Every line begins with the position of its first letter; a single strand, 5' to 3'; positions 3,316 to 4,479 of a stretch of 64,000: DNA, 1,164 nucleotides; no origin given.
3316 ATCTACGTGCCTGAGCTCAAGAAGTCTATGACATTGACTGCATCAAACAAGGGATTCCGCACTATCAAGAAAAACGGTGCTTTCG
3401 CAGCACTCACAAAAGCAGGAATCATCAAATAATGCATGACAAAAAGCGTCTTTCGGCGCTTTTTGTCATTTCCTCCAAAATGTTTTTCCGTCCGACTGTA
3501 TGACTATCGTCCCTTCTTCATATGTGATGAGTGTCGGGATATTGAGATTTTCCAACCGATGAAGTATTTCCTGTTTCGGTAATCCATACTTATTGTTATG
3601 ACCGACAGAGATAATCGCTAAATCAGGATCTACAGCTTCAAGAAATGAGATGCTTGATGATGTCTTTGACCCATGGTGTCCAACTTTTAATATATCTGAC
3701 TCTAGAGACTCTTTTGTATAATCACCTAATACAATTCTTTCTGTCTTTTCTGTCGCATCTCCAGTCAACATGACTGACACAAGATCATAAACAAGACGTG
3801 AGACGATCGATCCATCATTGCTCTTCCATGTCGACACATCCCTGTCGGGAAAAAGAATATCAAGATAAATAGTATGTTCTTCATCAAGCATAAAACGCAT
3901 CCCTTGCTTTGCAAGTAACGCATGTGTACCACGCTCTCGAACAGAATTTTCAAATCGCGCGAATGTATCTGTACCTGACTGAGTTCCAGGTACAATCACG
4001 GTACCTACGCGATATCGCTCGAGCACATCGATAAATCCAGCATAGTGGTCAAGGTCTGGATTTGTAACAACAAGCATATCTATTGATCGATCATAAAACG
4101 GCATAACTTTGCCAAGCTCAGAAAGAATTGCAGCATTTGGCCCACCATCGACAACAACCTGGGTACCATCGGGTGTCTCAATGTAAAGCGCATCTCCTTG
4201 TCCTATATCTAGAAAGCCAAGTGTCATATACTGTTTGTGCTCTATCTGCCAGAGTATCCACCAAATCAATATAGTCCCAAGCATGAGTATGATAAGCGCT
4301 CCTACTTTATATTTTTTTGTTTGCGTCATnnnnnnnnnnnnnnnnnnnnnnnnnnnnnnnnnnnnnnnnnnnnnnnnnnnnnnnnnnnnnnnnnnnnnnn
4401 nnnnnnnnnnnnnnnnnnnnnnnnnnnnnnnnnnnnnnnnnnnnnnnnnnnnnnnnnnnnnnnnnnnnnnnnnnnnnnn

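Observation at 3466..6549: ComEC split into a channel gene and a stand-alone membrane-anchored MBL nuclease gene, with sodA antisense between them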

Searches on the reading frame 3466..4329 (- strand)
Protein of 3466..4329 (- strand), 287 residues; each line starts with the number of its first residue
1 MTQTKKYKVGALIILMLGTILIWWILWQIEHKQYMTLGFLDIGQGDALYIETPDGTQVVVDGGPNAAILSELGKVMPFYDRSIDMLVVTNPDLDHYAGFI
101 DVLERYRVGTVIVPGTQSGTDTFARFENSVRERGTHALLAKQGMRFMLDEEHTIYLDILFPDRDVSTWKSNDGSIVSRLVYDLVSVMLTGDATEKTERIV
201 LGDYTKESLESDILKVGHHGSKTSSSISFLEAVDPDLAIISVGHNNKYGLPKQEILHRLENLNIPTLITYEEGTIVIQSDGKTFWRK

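Call 3: search_protein_families(library=pfam, proteins=[window:3466-4329:-], max_evalue=0.01)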
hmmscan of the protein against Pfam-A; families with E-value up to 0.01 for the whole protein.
window:3466-4329:- (287 aa): 1 family
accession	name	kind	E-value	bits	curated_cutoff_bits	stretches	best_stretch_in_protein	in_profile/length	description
PF00753.33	Lactamase_B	-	5e-12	46.6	22.7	1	42-244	3-196/196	Metallo-beta-lactamase superfamily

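Call 4: search_protein_families(library=ncbifam, proteins=[window:3466-4329:-], max_evalue=0.01)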
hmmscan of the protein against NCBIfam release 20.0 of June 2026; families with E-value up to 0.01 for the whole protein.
window:3466-4329:- (287 aa): 5 families
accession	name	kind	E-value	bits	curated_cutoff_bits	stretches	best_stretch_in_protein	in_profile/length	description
TIGR00361.1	ComEC_Rec2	equivalog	1.2e-35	122.8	190.05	1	15-271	419-661/663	DNA internalization-related competence protein ComEC/Rec2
NF008580.0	PRK11539.1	equivalog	1.2e-24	86.7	969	1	14-277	482-726/758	ComEC family protein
NF049846.1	blaAHM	exception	1.7e-21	76.4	590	1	39-284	67-300/304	AHM family subclass B3-like metallo-beta-lactamase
NF041809.1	Avs1a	equivalog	1.1e-11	44.1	420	2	169-258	250-340/387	AVAST type 1 anti-phage system MBL fold metallo-hydrolase Avs1a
NF058524.1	6A-MBL_enzyme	equivalog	0.0001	21.6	220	0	184-224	215-259/346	anti-phage 6A-MBL system MBL-fold protein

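Call 5: find_homologous_proteins(query=window:3466-4329:-, max_evalue=0.00001)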
Query window:3466-4329:- (287 aa): 5846 proteins with E <= 0.00001 among 7129 candidates; the best 120 are listed.
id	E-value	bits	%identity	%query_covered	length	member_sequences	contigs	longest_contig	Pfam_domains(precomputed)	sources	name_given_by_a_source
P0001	2.4e-188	642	100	100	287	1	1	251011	PF00753.34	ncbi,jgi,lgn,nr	ncbi:MAG: MBL fold metallo-hydrolase [Candidatus Pacebacteria bacterium]|jgi:competence protein ComE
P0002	7.4e-137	473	70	99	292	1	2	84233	PF00753.34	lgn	-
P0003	2.6e-131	455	68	100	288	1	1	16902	PF00753.34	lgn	-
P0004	2.1e-126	439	66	100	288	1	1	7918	PF00753.34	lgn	-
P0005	1.1e-116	407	60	100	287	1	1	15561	PF00753.34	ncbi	-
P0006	2.8e-114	399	59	100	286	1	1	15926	PF00753.34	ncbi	-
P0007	8.1e-113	394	63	99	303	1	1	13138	PF00753.34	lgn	-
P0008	4.0e-112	392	59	100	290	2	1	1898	PF00753.34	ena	-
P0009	2.1e-111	390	62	100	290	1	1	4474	PF00753.34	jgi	jgi:competence protein ComEC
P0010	1.5e-110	387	61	100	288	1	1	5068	PF00753.34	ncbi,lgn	-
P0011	5.8e-109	382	62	97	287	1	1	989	PF00753.34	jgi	-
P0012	9.4e-102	358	61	92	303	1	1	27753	PF00753.34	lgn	-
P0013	3.8e-101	356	59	95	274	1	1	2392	PF00753.34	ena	-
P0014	4.2e-100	353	57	100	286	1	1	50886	PF00753.34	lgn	-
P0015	8.1e-93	329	54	94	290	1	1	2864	PF00753.34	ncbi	-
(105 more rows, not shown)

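Call 8: find_encoding_contigs(protein=window:3466-4329:-, flank=10000, max_places=3)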
Protein window:3466-4329:- (287 aa): 2 contigs read that carry it; 2 places shown.
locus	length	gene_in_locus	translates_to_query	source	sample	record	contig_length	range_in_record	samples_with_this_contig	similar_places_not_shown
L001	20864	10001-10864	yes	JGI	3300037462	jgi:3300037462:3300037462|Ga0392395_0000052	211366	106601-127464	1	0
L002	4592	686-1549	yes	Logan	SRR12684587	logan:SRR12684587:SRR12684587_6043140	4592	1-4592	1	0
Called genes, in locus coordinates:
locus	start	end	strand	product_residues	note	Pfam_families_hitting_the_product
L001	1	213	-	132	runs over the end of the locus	PF08378:NERD (faint), PF02021:UPF0102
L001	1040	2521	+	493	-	PF01743:PolyA_pol, PF12627:PolyA_pol_RNAbd, PF01966:HD, PF13735:tRNA_NucTran2_2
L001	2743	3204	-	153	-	-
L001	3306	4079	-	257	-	PF03372:Exo_endo_phos, PF14529:Exo_endo_phos_2 (faint)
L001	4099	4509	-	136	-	PF11969:DcpS_C, PF01230:HIT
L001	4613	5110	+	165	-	-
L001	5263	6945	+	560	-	PF01368:DHH, PF02272:DHHA1, PF17768:RecJ_OB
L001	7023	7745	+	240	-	PF00075:RNase_H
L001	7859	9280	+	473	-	PF13567:DUF4131, PF03772:Competence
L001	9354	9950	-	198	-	PF02777:Sod_Fe_C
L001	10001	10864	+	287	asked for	PF00753:Lactamase_B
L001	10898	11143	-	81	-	PF00830:Ribosomal_L28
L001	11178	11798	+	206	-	PF02163:Peptidase_M50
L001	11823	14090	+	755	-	-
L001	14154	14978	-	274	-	-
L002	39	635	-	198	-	PF02777:Sod_Fe_C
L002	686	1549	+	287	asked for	PF00753:Lactamase_B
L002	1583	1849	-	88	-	PF00830:Ribosomal_L28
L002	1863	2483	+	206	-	PF02163:Peptidase_M50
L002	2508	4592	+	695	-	?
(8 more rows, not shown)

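Call 18: search_solved_structures(query=window:3466-4329:-, max_evalue=0.001, show_alignments=2)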
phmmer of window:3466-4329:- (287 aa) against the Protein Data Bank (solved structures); distinct sequences matched with E-value up to 0.001: 6.
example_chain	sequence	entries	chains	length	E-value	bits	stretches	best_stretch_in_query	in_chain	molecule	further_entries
30bt_A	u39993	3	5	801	4.7e-35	124.5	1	7-285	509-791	Beta-lactamase-like domain | ComEC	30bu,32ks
9ic4_A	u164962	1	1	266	1.8e-33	119.3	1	35-283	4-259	Competence protein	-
9vc6_A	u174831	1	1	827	4.5e-21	78.6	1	81-276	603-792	Competence protein ComEC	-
9vcb_A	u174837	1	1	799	1.7e-17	66.9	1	152-277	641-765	DNA internalization-related competence protein ComEC/Rec2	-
9vcf_A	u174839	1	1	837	1.9e-17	66.7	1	152-277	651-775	DNA internalization-related competence protein ComEC/Rec2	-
9vc9_A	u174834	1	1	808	2.6e-17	66.2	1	170-277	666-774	Dna internalization-related competence protein rec2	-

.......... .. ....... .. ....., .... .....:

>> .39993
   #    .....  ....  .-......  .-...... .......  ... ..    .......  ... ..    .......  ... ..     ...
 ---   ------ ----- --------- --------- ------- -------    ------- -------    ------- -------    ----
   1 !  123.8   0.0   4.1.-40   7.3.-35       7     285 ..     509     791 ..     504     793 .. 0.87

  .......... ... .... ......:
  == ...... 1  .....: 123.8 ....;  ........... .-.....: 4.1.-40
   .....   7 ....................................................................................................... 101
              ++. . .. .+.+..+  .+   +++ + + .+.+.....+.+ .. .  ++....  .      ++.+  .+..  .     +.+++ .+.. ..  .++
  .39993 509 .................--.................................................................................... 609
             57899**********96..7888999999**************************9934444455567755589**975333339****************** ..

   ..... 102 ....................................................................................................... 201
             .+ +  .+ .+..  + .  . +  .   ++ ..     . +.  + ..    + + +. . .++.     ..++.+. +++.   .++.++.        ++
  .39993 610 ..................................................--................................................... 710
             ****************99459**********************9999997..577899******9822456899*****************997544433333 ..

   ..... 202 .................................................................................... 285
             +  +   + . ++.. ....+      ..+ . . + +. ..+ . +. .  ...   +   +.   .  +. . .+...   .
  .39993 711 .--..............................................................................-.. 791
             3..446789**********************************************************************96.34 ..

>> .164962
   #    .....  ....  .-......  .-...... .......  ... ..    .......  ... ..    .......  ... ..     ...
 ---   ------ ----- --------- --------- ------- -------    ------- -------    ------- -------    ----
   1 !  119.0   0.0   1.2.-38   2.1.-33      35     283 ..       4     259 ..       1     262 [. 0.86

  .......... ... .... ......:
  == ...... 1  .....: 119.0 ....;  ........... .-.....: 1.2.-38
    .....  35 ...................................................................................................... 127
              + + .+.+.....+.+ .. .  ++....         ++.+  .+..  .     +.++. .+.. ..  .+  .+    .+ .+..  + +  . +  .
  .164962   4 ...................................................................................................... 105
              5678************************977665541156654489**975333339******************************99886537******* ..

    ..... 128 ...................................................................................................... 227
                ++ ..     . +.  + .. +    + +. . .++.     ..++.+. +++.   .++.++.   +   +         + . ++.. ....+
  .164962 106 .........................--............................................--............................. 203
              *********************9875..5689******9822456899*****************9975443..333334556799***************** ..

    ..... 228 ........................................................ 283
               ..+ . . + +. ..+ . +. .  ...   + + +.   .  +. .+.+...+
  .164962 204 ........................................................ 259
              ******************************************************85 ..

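Call 28: find_related_loci(query=A1, collection=genome_contigs, flank=10000)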
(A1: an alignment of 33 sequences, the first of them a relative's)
Query A1 (287 aa) in genome_contigs; peptide patterns used: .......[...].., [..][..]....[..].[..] (x = any residue, [..] = any of these).
599 stretches matched a pattern (row limit reached: there are more); 581 encode a relative of the query (tblastn E <= 1e-3); the best 80 are kept; 80 distinct loci.
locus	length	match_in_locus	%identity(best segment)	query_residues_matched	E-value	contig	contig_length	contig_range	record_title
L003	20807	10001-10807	52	14-281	4e-90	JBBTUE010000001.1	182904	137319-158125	MAG: Patescibacteria group bacterium isolate H43-bin024_1 H43_bin024_1_000000000001, whole genome shotgun sequence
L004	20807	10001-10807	49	20-287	2e-85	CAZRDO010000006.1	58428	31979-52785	MAG TPA_asm: uncultured Candidatus Saccharibacteria bacterium isolate SRP219642_co5_552 genome assembly, contig: NODE_65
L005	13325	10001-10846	47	1-281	1e-85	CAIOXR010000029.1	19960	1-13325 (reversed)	uncultured bacterium isolate AM-2014-D8_bin-0749 genome assembly, contig: bin-0749:029/110, whole genome shotgun sequenc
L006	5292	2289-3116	47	11-287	2e-85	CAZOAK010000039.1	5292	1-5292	MAG TPA_asm: uncultured Candidatus Saccharibacteria bacterium isolate SRP286056_co3_36 genome assembly, contig: NODE_226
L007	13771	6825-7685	49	5-287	5e-85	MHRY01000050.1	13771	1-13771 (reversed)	MAG: Candidatus Taylorbacteria bacterium RIFCSPLOWO2_01_FULL_45_34b rifcsplowo2_01_scaffold_9967, whole genome shotgun s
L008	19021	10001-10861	48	1-286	4e-85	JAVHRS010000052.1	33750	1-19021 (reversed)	MAG: Candidatus Paceibacterota bacterium isolate WB02no20_34_35 NODE_412_length_33750_cov_22.855884, whole genome shotgu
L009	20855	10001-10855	47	1-286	2e-84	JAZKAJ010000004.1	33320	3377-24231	MAG: Patescibacteria group bacterium isolate ADI_H3L2_1_122_18_3-bin016 ADIH3L21_B016_0_000000000004, whole genome shotg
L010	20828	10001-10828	49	3-280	4e-84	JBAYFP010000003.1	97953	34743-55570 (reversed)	MAG: Candidatus Paceibacterota bacterium isolate SO_2016_GW1_104 scaffold00495_OW334_2016, whole genome shotgun sequence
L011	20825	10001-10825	48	14-287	5e-84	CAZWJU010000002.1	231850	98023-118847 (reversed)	MAG TPA_asm: uncultured Candidatus Saccharibacteria bacterium isolate SRP278252_co2_131 genome assembly, contig: NODE_41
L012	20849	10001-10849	49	1-281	4e-84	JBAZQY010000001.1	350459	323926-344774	MAG: Candidatus Paceibacterota bacterium isolate SO_2017_GW1_135 NODE_221_length_350459_cov_2.584728_OW334_2017, whole g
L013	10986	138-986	49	1-281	1e-83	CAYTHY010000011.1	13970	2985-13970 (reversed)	MAG TPA_asm: uncultured Candidatus Saccharibacteria bacterium isolate SRP128015_co3_294 genome assembly, contig: NODE_47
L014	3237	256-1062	49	12-283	2e-84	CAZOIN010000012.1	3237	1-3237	MAG TPA_asm: uncultured Candidatus Saccharibacteria bacterium isolate binchicken_co203_272 genome assembly, contig: k141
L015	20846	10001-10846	49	1-281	6e-83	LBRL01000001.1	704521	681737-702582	MAG: Candidatus Nomurabacteria bacterium GW2011_GWD2_36_14 US04_C0001, whole genome shotgun sequence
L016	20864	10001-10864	46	3-287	2e-82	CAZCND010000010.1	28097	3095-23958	MAG TPA_asm: uncultured Candidatus Saccharibacteria bacterium isolate SRP192927_co3_354 genome assembly, contig: NODE_32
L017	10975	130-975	49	1-284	3e-82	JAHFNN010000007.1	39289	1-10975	MAG: Candidatus Nomurabacteria bacterium isolate nzgw481 NODE_1310_length_39290_cov_2.948914, whole genome shotgun seque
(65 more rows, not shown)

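Call 45: predict_structure(alignment_id=A1)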
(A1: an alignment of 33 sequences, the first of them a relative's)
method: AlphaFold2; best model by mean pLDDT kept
length: 287 residues; sequences in the alignment: 33
mean_pLDDT: 93.8   pTM: 0.90
mean pLDDT of the five models: 93.8, 93.2, 93.2, 90.8, 90.4
residues with pLDDT >= 90: 232; 70-90: 52; 50-70: 3; < 50: 0
segments of 3 or more residues with pLDDT < 50: none
pLDDT, mean of each block of 10 residues (from residue 1): 79 95 89 94 90 97 89 92 96 84 96 92 93 97 97 97 94 97 97 96 97 95 94 98 88 97 97 96 97
secondary structure, 60 per line:
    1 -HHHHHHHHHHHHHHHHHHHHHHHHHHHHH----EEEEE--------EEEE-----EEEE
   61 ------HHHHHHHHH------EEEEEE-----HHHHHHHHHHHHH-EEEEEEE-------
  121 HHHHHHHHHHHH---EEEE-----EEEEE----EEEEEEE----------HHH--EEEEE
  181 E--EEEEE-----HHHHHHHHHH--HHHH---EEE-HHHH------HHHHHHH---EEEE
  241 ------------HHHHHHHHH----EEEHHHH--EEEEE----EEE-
elements in order: H2-30 E35-39 E48-51 E57-60 H67-75 E82-87 H93-105 E107-113 H121-132 E136-139 E145-149 E154-160 E176-181 E184-188 H194-203 H206-209 E213-215 H217-220 H227-233 E237-240 H253-261 E266-268 H269-272 E275-279 E284-286

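Call 49: fold_search(model_id=the predicted structure, library=pdb)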
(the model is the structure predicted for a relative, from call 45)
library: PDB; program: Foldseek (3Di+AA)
matches with E <= 10: 828; with E <= 0.001: 142
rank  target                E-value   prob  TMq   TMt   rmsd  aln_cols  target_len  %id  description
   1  9ic4                  2.3e-25  1.00  0.80  0.86   2.4       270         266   29  Crystal structure of beta-lactamase-like domain of ComEC from Moorella glycerini (released 2025-10-01)
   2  2bib                  5.2e-15  1.00  0.71  0.40   4.2       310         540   14  Crystal structure of the complete modular teichioic acid phosphorylcholine esterase Pce (CbpE) from Streptococcus pneumo (released 2005-05-09)
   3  1wra_A                2.3e-14  1.00  0.70  0.67   4.2       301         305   15  Crystal Structure of Phosphorylcholine Esterase Domain of the Virulence Factor Choline Binding Protein E from Streptoc (released 2005-05-31)
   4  1wra_B                4.8e-14  1.00  0.72  0.67   3.6       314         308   15  Crystal Structure of Phosphorylcholine Esterase Domain of the Virulence Factor Choline Binding Protein E from Streptoc (released 2005-05-31)
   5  1zkp_A                8.1e-09  1.00  0.52  0.58   5.8       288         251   12  1.5A Resolution Crystal Structure of a Metallo Beta Lactamase Family Protein, the ELAC Homolgue of Bacillus anthracis, (released 2005-06-21)
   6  7bz3_D                8.6e-09  1.00  0.57  0.52   5.3       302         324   11  The mutant variant of PNGM-1. H257 was substituted for alanine to study substrate binding. (released 2021-04-28)
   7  2wyl_E                1.4e-08  1.00  0.48  0.46   8.5       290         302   16  Apo structure of a metallo-b-lactamase (released 2010-04-14)
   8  6j4n_A                1.7e-08  1.00  0.58  0.47   6.2       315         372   10  Structure of papua new guinea MBL-1(PNGM-1) native (released 2019-02-27)
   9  2wym_C                1.8e-08  1.00  0.49  0.48   7.6       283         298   17  Structure of a metallo-b-lactamase (released 2010-04-14)
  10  2wyl_A                1.8e-08  1.00  0.48  0.46   8.8       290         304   16  Apo structure of a metallo-b-lactamase (released 2010-04-14)
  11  1zkp_B                2.4e-08  1.00  0.53  0.60   5.6       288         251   13  1.5A Resolution Crystal Structure of a Metallo Beta Lactamase Family Protein, the ELAC Homolgue of Bacillus anthracis, (released 2005-06-21)
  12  7bzi_G                2.9e-08  1.00  0.57  0.47   6.1       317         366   11  The mutant variant of PNGM-1. H91 was substituted for alanine to study metal coordination. (released 2021-04-28)
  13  7bzi_F                3.0e-08  1.00  0.58  0.48   6.0       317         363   10  The mutant variant of PNGM-1. H91 was substituted for alanine to study metal coordination. (released 2021-04-28)
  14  7dck_B                3.0e-08  1.00  0.54  0.63   5.1       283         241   15  Crystal structure of phosphodiesterase tw9814 (released 2021-10-27)
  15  7bzi_E                3.2e-08  1.00  0.59  0.49   5.9       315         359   10  The mutant variant of PNGM-1. H91 was substituted for alanine to study metal coordination. (released 2021-04-28)
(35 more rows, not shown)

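Call 51: search_protein_families(library=padloc, proteins=[window:3466-4329:-], max_evalue=0.01)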
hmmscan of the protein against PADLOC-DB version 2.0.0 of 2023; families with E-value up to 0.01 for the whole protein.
window:3466-4329:- (287 aa): 7 families
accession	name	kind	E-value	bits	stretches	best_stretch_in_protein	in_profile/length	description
PDLC03854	LmuA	-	2.4e-21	74.3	2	169-263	211-307/345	-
PDLC03805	RTasMBL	-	7.7e-20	69.3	2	35-107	1-72/322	DRT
PDLC02158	Avs1a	-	2.1e-12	45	2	166-257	249-341/392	-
PDLC04676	PDC-M48B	-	1.2e-11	42.1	1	44-113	17-91/357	-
PDLC04675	PDC-M48B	-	2.2e-11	41.5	1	166-245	151-232/291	-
PDLC04673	PDC-M48B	-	3.2e-05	21.5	1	40-246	7-233/296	-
PDLC04677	PDC-M48B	-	0.0029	14.9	1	204-259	249-300/339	-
